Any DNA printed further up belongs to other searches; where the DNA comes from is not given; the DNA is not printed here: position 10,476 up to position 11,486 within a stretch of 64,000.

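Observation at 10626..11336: KaiC-like ATPase with a degenerate P-loop immediately upstream of the subtilase/pilus block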

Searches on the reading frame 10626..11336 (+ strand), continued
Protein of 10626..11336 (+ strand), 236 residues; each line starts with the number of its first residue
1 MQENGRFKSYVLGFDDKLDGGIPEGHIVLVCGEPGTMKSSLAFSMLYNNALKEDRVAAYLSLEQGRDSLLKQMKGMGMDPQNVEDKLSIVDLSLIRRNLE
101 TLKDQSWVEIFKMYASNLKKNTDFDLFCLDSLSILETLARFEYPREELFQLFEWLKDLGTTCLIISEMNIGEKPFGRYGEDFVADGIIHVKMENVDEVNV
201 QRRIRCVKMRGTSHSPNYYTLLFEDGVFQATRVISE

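Call 69: find_homologous_proteins(query=A4, max_evalue=1e-10)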
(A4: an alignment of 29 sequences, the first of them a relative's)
Query A4 (29 sequences) (235 aa, profile of the alignment): 749 proteins with E <= 1e-10 among 5045 candidates; the best 120 are listed.
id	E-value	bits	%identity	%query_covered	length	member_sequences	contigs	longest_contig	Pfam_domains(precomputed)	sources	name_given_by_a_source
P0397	8.5e-88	312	41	99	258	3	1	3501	PF06745.20,PF23442.2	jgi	-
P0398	7.8e-87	309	43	97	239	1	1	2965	PF06745.20,PF23442.2,PF13481.13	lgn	-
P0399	1.7e-86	308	38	96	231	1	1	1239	PF06745.20,PF03796.22,PF23442.2,PF13481.13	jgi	jgi:KaiC/GvpD/RAD55 family RecA-like ATPase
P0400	3.3e-86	307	44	98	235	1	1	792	PF06745.20,PF13481.13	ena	-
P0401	5.0e-86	306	40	98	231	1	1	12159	PF06745.20,PF03796.22,PF23442.2,PF13481.13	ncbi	-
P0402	6.4e-86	306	40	95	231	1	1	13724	PF06745.20,PF03796.22,PF23442.2,PF13481.13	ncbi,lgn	-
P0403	7.1e-86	306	37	96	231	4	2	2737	PF06745.20,PF03796.22,PF23442.2,PF13481.13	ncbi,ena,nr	ncbi:MAG: AAA family ATPase [Thermoplasmata archaeon]|nr:AAA family ATPase [Thermoplasmata archaeon]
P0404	1.0e-85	305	37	98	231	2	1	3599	PF06745.20,PF03796.22,PF23442.2,PF13481.13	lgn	-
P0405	1.0e-85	305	39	96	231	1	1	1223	PF06745.20,PF03796.22,PF23442.2,PF13481.13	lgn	-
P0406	1.4e-85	305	39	96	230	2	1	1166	PF06745.20,PF03796.22,PF23442.2,PF13481.13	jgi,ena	-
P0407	1.5e-85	305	39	96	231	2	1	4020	PF06745.20,PF03796.22,PF23442.2,PF13481.13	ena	-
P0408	1.6e-85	305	39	96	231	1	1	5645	PF06745.20,PF03796.22,PF23442.2,PF13481.13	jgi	-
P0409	2.0e-85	304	43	96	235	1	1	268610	PF06745.20,PF23442.2,PF13481.13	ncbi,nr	ncbi:MAG: AAA family ATPase [Thermoplasmata archaeon]|nr:AAA family ATPase [Thermoplasmata archaeon]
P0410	2.5e-85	304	44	96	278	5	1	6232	PF06745.20,PF23442.2,PF13481.13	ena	-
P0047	2.7e-85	304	43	98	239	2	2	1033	PF06745.20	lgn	-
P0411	2.7e-85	304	39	96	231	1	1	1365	PF06745.20,PF03796.22,PF23442.2,PF13481.13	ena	-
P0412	3.4e-85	304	39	94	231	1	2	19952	PF06745.20,PF03796.22,PF23442.2,PF13481.13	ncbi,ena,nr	ncbi:MAG: AAA family ATPase [Thermoplasmata archaeon]|nr:AAA family ATPase [Thermoplasmata archaeon]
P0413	3.5e-85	304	42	97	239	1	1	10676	PF06745.20,PF23442.2,PF13481.13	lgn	-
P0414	3.5e-85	303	39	97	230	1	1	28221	PF06745.20,PF03796.22,PF23442.2,PF13481.13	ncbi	ncbi:MAG: ATPase domain-containing protein [Candidatus Thermoplasmatota archaeon]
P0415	4.0e-85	303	40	98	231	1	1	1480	PF06745.20,PF03796.22,PF23442.2,PF13481.13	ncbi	-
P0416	4.6e-85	303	44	98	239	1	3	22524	PF06745.20,PF23442.2,PF13481.13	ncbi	-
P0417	6.3e-85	303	43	98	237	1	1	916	PF06745.20,PF23442.2,PF13481.13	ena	-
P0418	7.2e-85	302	42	97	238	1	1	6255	PF06745.20,PF23442.2,PF13481.13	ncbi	ncbi:MAG: ATPase domain-containing protein [Candidatus Thermoplasmatota archaeon]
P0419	7.5e-85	302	38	96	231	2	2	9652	PF06745.20,PF03796.22,PF23442.2,PF13481.13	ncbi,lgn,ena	-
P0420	8.2e-85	302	43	96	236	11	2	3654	PF06745.20,PF23442.2,PF13481.13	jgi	jgi:KaiC/GvpD/RAD55 family RecA-like ATPase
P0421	9.7e-85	302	43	96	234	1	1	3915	PF06745.20,PF23442.2,PF13481.13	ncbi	ncbi:MAG: ATPase domain-containing protein [Thermoplasmata archaeon]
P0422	1.2e-84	302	43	98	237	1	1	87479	PF06745.20,PF23442.2,PF13481.13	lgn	-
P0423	1.2e-84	302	42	97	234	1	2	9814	PF06745.20,PF23442.2,PF13481.13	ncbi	ncbi:MAG: ATPase domain-containing protein [Thermoplasmata archaeon]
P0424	1.3e-84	302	39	98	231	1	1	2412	PF06745.20,PF03796.22,PF23442.2,PF13481.13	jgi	jgi:KaiC/GvpD/RAD55 family RecA-like ATPase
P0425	1.3e-84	302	42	97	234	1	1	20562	PF06745.20,PF23442.2,PF13481.13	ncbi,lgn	ncbi:MAG: ATPase domain-containing protein [Thermoplasmata archaeon]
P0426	2.0e-84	301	49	97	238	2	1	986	PF06745.20,PF23442.2,PF13481.13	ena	-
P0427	2.7e-84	301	41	97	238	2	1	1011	PF06745.20,PF13481.13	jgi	jgi:circadian clock protein KaiC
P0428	2.8e-84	301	43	98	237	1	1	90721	PF06745.20,PF23442.2,PF13481.13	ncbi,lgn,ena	-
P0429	2.9e-84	301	40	98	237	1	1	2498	PF06745.20,PF03796.22,PF23442.2,PF13481.13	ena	-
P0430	3.2e-84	300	40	99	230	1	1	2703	PF06745.20,PF03796.22,PF23442.2,PF13481.13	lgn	-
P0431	3.3e-84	300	40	99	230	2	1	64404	PF06745.20,PF03796.22,PF23442.2,PF13481.13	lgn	-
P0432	3.4e-84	300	40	92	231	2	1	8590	PF06745.20,PF03796.22,PF23442.2,PF13481.13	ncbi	-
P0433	3.5e-84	300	45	98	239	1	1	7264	PF06745.20,PF23442.2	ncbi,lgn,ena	-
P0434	4.2e-84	300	43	99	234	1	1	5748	PF06745.20,PF03796.22,PF23442.2,PF13481.13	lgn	-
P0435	5.0e-84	300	40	95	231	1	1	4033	PF06745.20,PF03796.22,PF23442.2,PF13481.13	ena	-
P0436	5.2e-84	300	39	96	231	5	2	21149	PF06745.20,PF03796.22,PF23442.2,PF13481.13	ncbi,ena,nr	ncbi:MAG: AAA family ATPase [Thermoplasmata archaeon]|nr:AAA family ATPase [Thermoplasmata archaeon]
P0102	6.5e-84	299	45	98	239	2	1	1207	PF06745.20,PF13481.13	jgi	jgi:KaiC/GvpD/RAD55 family RecA-like ATPase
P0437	7.0e-84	299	46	98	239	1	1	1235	PF06745.20,PF23442.2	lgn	-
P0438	7.7e-84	299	41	97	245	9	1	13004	PF06745.20,PF13481.13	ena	-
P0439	7.9e-84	299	45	100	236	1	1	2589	PF06745.20,PF23442.2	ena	-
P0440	8.4e-84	299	44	100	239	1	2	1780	PF06745.20,PF23442.2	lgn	-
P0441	9.2e-84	299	40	99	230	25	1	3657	PF06745.20,PF03796.22,PF23442.2,PF13481.13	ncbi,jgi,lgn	-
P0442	9.5e-84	299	40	98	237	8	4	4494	PF06745.20,PF23442.2,PF13481.13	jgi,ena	jgi:circadian clock protein KaiC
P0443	1.0e-83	299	44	98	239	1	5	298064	PF06745.20,PF23442.2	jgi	jgi:KaiC/GvpD/RAD55 family RecA-like ATPase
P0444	1.0e-83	299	42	98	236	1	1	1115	PF06745.20,PF03796.22,PF23442.2,PF13481.13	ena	-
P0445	1.1e-83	299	45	98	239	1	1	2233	PF06745.20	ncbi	-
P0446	1.1e-83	299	40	97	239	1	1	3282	PF06745.20,PF23442.2,PF13481.13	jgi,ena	-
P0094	1.2e-83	299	45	98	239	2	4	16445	PF06745.20,PF23442.2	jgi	jgi:KaiC/GvpD/RAD55 family RecA-like ATPase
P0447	1.2e-83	298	44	98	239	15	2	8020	PF06745.20,PF23442.2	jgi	jgi:KaiC/GvpD/RAD55 family RecA-like ATPase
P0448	1.3e-83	298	44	98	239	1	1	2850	PF06745.20,PF23442.2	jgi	jgi:KaiC/GvpD/RAD55 family RecA-like ATPase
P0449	1.3e-83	298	41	96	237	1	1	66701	PF06745.20,PF13481.13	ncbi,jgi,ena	-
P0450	1.3e-83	298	39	95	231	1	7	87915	PF06745.20,PF03796.22,PF23442.2,PF13481.13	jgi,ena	-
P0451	1.8e-83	298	43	100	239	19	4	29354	PF06745.20,PF23442.2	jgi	jgi:KaiC/GvpD/RAD55 family RecA-like ATPase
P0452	1.8e-83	298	42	98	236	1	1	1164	PF06745.20,PF03796.22,PF23442.2,PF13481.13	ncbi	-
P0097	2.1e-83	298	45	98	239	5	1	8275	PF06745.20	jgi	-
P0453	2.2e-83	298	37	97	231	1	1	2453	PF06745.20,PF03796.22,PF23442.2,PF13481.13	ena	-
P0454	2.3e-83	298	40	96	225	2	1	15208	PF06745.20,PF03796.22,PF23442.2,PF13481.13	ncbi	ncbi:MAG: RAD55 family ATPase [Thermoplasmata archaeon]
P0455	2.3e-83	298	37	97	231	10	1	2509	PF06745.20,PF03796.22,PF23442.2,PF13481.13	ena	-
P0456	2.4e-83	297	39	98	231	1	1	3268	PF06745.20,PF03796.22,PF23442.2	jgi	-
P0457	2.5e-83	297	42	97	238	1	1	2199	PF06745.20,PF03796.22,PF23442.2,PF13481.13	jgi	-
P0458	2.6e-83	297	42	99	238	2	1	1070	PF06745.20,PF23442.2,PF13481.13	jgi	jgi:KaiC/GvpD/RAD55 family RecA-like ATPase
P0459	2.6e-83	297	39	95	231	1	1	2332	PF06745.20,PF03796.22,PF23442.2,PF13481.13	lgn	-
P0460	2.7e-83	297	44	98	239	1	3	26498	PF06745.20,PF23442.2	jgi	jgi:KaiC/GvpD/RAD55 family RecA-like ATPase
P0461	2.7e-83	297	44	99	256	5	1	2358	PF06745.20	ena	-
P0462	3.0e-83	297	39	95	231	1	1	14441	PF06745.20,PF03796.22,PF23442.2,PF13481.13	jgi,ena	-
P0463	4.5e-83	297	40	97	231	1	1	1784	PF06745.20,PF23442.2,PF13481.13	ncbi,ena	ncbi:MAG: ATPase domain-containing protein [Candidatus Thermoplasmatota archaeon]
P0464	5.2e-83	296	39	95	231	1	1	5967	PF06745.20,PF03796.22,PF23442.2,PF13481.13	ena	-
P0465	6.2e-83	296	45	99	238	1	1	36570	PF06745.20,PF03796.22,PF23442.2,PF13481.13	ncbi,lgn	-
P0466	6.3e-83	296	38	95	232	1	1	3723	PF06745.20,PF03796.22,PF23442.2,PF13481.13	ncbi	-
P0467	6.4e-83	296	41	98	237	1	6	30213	PF06745.20,PF03796.22,PF23442.2,PF13481.13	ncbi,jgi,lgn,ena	jgi:KaiC/GvpD/RAD55 family RecA-like ATPase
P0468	6.5e-83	296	44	98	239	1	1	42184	PF06745.20,PF23442.2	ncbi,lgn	-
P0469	6.5e-83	296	41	98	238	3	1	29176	PF06745.20,PF03796.22,PF23442.2,PF13481.13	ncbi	ncbi:MAG: ATPase domain-containing protein [Thermoplasmata archaeon]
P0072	7.1e-83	296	44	98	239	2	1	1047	PF06745.20,PF23442.2,PF13481.13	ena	-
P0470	7.3e-83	296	40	97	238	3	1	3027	PF06745.20,PF03796.22,PF23442.2,PF13481.13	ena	-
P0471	7.5e-83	296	41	98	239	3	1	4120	PF06745.20,PF13481.13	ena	-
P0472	7.7e-83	296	45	98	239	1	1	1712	PF06745.20,PF23442.2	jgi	jgi:KaiC/GvpD/RAD55 family RecA-like ATPase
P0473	8.1e-83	296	39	95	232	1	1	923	PF06745.20,PF03796.22,PF23442.2,PF13481.13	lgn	-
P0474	8.9e-83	296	41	97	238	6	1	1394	PF06745.20,PF03796.22,PF23442.2,PF13481.13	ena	-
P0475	9.1e-83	296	40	97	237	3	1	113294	PF06745.20,PF03796.22,PF23442.2,PF13481.13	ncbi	-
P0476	9.7e-83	295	38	95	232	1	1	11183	PF06745.20,PF03796.22,PF23442.2,PF13481.13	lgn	-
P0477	9.8e-83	295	42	98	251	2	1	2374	PF06745.20,PF13481.13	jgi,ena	-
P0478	1.0e-82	295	45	98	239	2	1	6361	PF06745.20,PF23442.2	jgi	jgi:KaiC/GvpD/RAD55 family RecA-like ATPase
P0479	1.1e-82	295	39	98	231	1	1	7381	PF06745.20,PF23442.2,PF13481.13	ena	-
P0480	1.1e-82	295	42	98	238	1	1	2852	PF06745.20,PF03796.22,PF23442.2,PF13481.13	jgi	jgi:KaiC/GvpD/RAD55 family RecA-like ATPase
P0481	1.3e-82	295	37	97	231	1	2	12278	PF06745.20,PF03796.22,PF23442.2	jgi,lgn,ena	-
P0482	1.3e-82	295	44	97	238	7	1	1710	PF06745.20,PF03796.22,PF23442.2,PF13481.13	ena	-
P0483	1.3e-82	295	38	95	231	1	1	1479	PF06745.20,PF03796.22,PF23442.2,PF13481.13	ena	-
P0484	1.4e-82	295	39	96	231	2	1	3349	PF06745.20,PF03796.22,PF23442.2,PF13481.13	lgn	-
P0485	1.5e-82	295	41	98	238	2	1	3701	PF06745.20,PF23442.2,PF13481.13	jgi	jgi:KaiC/GvpD/RAD55 family RecA-like ATPase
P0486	1.8e-82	295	46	98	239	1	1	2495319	PF06745.20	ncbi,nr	ncbi:MAG: circadian clock protein KaiC [Thermoplasmata archaeon]|nr:MAG: circadian clock protein Kai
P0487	1.9e-82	295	44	98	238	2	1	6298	PF06745.20,PF03796.22,PF23442.2,PF13481.13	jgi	-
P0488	2.4e-82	294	37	97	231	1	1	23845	PF06745.20,PF03796.22,PF23442.2,PF13481.13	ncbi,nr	ncbi:MAG TPA: ATPase domain-containing protein [Thermoplasmata archaeon]|nr:ATPase domain-containing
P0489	2.7e-82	294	43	97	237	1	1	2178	PF06745.20,PF03796.22,PF23442.2,PF13481.13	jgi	jgi:circadian clock protein KaiC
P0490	2.7e-82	294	42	98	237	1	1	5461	PF06745.20,PF23442.2,PF13481.13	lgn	-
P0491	3.0e-82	294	37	97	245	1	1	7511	PF06745.20,PF03796.22,PF23442.2,PF13481.13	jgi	jgi:KaiC/GvpD/RAD55 family RecA-like ATPase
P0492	3.1e-82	294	42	97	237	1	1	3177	PF06745.20,PF03796.22,PF23442.2,PF13481.13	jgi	jgi:circadian clock protein KaiC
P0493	3.1e-82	294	42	97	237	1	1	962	PF06745.20,PF03796.22,PF23442.2,PF13481.13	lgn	-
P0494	3.6e-82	294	42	99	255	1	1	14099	PF06745.20,PF23442.2,PF13481.13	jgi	jgi:KaiC/GvpD/RAD55 family RecA-like ATPase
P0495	3.6e-82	294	41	98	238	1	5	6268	PF06745.20,PF03796.22,PF23442.2,PF13481.13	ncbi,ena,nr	ncbi:MAG: AAA family ATPase [Thermoplasmata archaeon]|nr:AAA family ATPase [Thermoplasmata archaeon]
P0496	3.7e-82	294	41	97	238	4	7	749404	PF06745.20,PF03796.22,PF23442.2,PF13481.13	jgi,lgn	jgi:KaiC/GvpD/RAD55 family RecA-like ATPase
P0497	3.7e-82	294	42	97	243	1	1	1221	PF06745.20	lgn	-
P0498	4.1e-82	293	42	98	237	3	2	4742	PF06745.20,PF23442.2,PF13481.13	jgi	jgi:KaiC/GvpD/RAD55 family RecA-like ATPase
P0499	4.5e-82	293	42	98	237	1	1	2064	PF06745.20,PF23442.2,PF13481.13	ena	-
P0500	5.1e-82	293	41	97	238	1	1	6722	PF06745.20,PF03796.22,PF23442.2,PF13481.13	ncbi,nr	ncbi:MAG: gas vesicle protein GvpD [Thermoplasmata archaeon]|nr:gas vesicle protein GvpD [Thermoplas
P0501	6.0e-82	293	41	98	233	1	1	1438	PF06745.20,PF23442.2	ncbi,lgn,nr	ncbi:MAG: ATPase domain-containing protein [Candidatus Thermoplasmatota archaeon]|nr:ATPase domain-c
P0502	6.1e-82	293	41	98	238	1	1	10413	PF06745.20,PF03796.22,PF23442.2,PF13481.13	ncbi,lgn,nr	ncbi:MAG: AAA family ATPase [Methanomassiliicoccales archaeon]|nr:AAA family ATPase [Methanomassilii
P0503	6.3e-82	293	42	99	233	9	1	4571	PF06745.20,PF03796.22,PF13481.13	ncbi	-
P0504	7.1e-82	293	43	97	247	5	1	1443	PF06745.20,PF03796.22,PF23442.2,PF13481.13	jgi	-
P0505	7.5e-82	293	44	98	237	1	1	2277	PF06745.20,PF23442.2,PF13481.13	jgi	-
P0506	7.6e-82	293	41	98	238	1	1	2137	PF06745.20,PF03796.22,PF23442.2,PF13481.13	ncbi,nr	ncbi:MAG: AAA family ATPase [Thermoplasmata archaeon]|nr:AAA family ATPase [Thermoplasmata archaeon]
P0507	8.2e-82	292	44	98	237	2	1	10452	PF06745.20,PF23442.2,PF13481.13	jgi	jgi:circadian clock protein KaiC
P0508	9.1e-82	292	43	98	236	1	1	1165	PF06745.20,PF03796.22,PF23442.2,PF13481.13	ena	-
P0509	1.1e-81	292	37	97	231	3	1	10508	PF06745.20,PF03796.22,PF23442.2,PF13481.13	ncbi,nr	ncbi:MAG: AAA family ATPase [Euryarchaeota archaeon]|nr:AAA family ATPase [Euryarchaeota archaeon]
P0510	1.1e-81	292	42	98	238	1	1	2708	PF06745.20,PF03796.22,PF23442.2,PF13481.13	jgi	-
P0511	1.1e-81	292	41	98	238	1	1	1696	PF06745.20,PF03796.22,PF23442.2,PF13481.13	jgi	jgi:KaiC/GvpD/RAD55 family RecA-like ATPase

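Call 72: find_encoding_contigs(protein=P0486, flank=6000, max_places=1)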
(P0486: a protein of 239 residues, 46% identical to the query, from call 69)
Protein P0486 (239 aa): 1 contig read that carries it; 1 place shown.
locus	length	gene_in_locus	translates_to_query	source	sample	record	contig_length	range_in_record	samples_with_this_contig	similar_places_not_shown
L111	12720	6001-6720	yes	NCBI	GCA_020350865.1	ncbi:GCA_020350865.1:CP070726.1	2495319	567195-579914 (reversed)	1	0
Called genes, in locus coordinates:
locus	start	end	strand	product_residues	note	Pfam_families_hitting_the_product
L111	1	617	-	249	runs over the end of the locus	PF06745:ATPase, PF23442:DUF7125 (faint)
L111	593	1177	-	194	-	-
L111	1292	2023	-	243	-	PF02463:SMC_N (faint), PF00005:ABC_tran, PF13304:AAA_21 (faint)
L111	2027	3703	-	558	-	PF12849:PBP_like_2, PF13531:SBP_bac_11, PF00528:BPD_transp_1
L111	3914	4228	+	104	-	PF04014:MazE_antitoxin (weak)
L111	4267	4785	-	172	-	-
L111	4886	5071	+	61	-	-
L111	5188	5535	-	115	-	-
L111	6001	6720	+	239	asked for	PF06745:ATPase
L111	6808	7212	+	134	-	-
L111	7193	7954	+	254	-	PF00899:ThiF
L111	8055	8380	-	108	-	-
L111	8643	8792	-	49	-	PF01020:Ribosomal_L40e (weak)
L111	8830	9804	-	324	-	PF05496:RuvB_N (weak), PF13177:DNA_pol3_delta2, PF00004:AAA, PF13173:AAA_14 (weak), PF08542:Rep_fac_C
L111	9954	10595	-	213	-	-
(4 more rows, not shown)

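Call 73: find_encoding_contigs(protein=P0450, flank=6000, max_places=1)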
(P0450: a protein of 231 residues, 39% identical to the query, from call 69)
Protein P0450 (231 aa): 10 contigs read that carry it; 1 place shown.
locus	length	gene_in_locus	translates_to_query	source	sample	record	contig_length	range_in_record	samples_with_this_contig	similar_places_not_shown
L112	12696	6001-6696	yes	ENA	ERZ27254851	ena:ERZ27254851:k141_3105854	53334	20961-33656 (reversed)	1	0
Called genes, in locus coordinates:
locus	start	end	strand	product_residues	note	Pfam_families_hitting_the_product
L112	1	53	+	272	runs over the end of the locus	PF00795:CN_hydrolase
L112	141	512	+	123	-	PF01248:Ribosomal_L7Ae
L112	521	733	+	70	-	PF01200:Ribosomal_S28e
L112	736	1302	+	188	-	PF01246:Ribosomal_L24e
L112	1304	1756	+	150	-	PF00334:NDK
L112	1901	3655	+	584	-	PF00009:GTP_EFTU, PF01926:MMR_HSR1, PF03144:GTP_EFTU_D2 (weak), PF11987:IF-2, PF14578:GTP_EFTU_D4, PF03144:GTP_EFTU_D2 (weak)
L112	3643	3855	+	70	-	-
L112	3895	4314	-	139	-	PF01850:PIN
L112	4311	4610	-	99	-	-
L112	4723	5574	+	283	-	PF00583:Acetyltransf_1, PF13673:Acetyltransf_10, PF13480:Acetyltransf_6 (faint), PF13508:Acetyltransf_7, PF18014:Acetyltransf_18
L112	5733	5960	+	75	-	-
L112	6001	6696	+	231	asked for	PF03796:DnaB_C (weak), PF06745:ATPase, PF13481:AAA_25 (weak), PF23442:DUF7125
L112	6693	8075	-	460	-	PF02163:Peptidase_M50, PF13180:PDZ_2 (weak)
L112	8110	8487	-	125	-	PF19479:DUF6015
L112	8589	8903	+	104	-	PF03091:CutA1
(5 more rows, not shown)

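Call 74: find_encoding_contigs(protein=P0496, flank=6000, max_places=1)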
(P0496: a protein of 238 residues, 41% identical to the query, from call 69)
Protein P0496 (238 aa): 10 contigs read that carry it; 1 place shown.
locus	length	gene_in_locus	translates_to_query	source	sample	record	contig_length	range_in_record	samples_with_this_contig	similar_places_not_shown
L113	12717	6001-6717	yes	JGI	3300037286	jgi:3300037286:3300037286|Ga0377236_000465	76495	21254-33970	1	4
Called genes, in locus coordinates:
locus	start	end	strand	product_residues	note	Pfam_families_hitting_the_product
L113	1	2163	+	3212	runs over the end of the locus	PF06119:NIDO (faint), PF04041:Glyco_hydro_130 (faint), PF10633:NPCBM_assoc (faint), PF00251:Glyco_hydro_32N (weak), PF20773:InhA-like_MAM, PF13205:Big_5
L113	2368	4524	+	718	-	PF14551:MCM_N (weak), PF01078:Mg_chelatase (faint), PF17207:MCM_OB, PF00493:MCM, PF07728:AAA_5 (weak), PF17855:MCM_lid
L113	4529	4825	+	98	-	PF04242:DUF424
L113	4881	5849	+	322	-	PF04981:NMD3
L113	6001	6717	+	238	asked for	PF03796:DnaB_C (weak), PF06745:ATPase, PF13481:AAA_25, PF23442:DUF7125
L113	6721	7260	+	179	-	PF00025:Arf, PF09439:SRPRB (weak), PF00071:Ras, PF01926:MMR_HSR1 (weak), PF04670:Gtr1_RagA (weak), PF08477:Roc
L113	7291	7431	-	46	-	-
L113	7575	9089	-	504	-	PF02511:Thy1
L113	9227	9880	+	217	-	PF00300:His_Phos_1 (weak)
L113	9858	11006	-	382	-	PF04123:DUF373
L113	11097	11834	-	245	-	PF01261:AP_endonuc_2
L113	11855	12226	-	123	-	PF01877:RNA_binding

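Call 77: search_protein_families(library=ncbifam, alignment_id=A1, max_evalue=0.00001)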
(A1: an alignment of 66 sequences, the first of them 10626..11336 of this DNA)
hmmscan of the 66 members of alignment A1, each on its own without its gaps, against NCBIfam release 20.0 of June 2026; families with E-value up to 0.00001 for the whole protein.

A. member 1, window:10626-11336:+ (236 aa): 10 families
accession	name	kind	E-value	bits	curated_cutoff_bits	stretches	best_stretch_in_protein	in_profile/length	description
NF006799.0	PRK09302.1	equivalog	2.7e-30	105.4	408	1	7-223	13-231/515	circadian clock protein KaiC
TIGR03880.1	KaiC_arch_3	hypoth_equivalog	4.5e-29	101.6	249.45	1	12-218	3-205/224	KaiC domain-containing protein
TIGR03877.1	thermo_KaiC_1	hypoth_equivalog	1.4e-25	90.2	307.25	1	6-216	3-218/238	KaiC domain-containing protein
TIGR03881.1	KaiC_arch_4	hypoth_equivalog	1.8e-23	83.4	247.8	1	8-225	4-222/231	KaiC domain-containing protein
TIGR02655.1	circ_KaiC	equivalog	1.4e-18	66.8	546.25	1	8-221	4-219/484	circadian clock protein KaiC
NF004723.0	PRK06067.1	subfamily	3.3e-13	49.7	194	1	14-200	23-204/243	flagellar accessory protein FlaH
NF052589.1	ArlH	equivalog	3.4e-13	49.9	215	1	14-212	9-203/229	archaellum protein ArlH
TIGR00416.1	sms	equivalog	1.4e-07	30.6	403.05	1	2-118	71-187/454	DNA repair protein RadA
NF004629.0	PRK05973.1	equivalog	1.6e-07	30.6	156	1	22-90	61-128/237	DNA helicase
NF006320.0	PRK08533.1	equivalog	9.5e-06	25.4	215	0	15-91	14-91/230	flagellar accessory protein FlaH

B. families by the number of members that match (of 66 scanned): 17 families
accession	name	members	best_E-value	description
NF006799.0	PRK09302.1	66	2.9e-38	circadian clock protein KaiC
TIGR03880.1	KaiC_arch_3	66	3.6e-33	KaiC domain-containing protein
TIGR03881.1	KaiC_arch_4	66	2.4e-28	KaiC domain-containing protein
TIGR03877.1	thermo_KaiC_1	66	1.2e-27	KaiC domain-containing protein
TIGR02655.1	circ_KaiC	65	1.9e-25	circadian clock protein KaiC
NF004723.0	PRK06067.1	62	6.2e-19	flagellar accessory protein FlaH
NF052589.1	ArlH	62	3.3e-18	archaellum protein ArlH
TIGR00416.1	sms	50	2.8e-11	DNA repair protein RadA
NF006320.0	PRK08533.1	33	3.2e-11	flagellar accessory protein FlaH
TIGR03878.1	thermo_KaiC_2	22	1.7e-10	KaiC domain-containing protein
NF004629.0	PRK05973.1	22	4.7e-09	DNA helicase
TIGR03600.1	phage_DnaB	5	6.2e-08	phage replicative helicase, DnaB family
TIGR02237.1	recomb_radB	4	1.5e-07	DNA repair and recombination protein RadB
TIGR00665.1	DnaB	4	9.4e-07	replicative DNA helicase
NF005424.0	PRK07004.1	1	4.7e-06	replicative DNA helicase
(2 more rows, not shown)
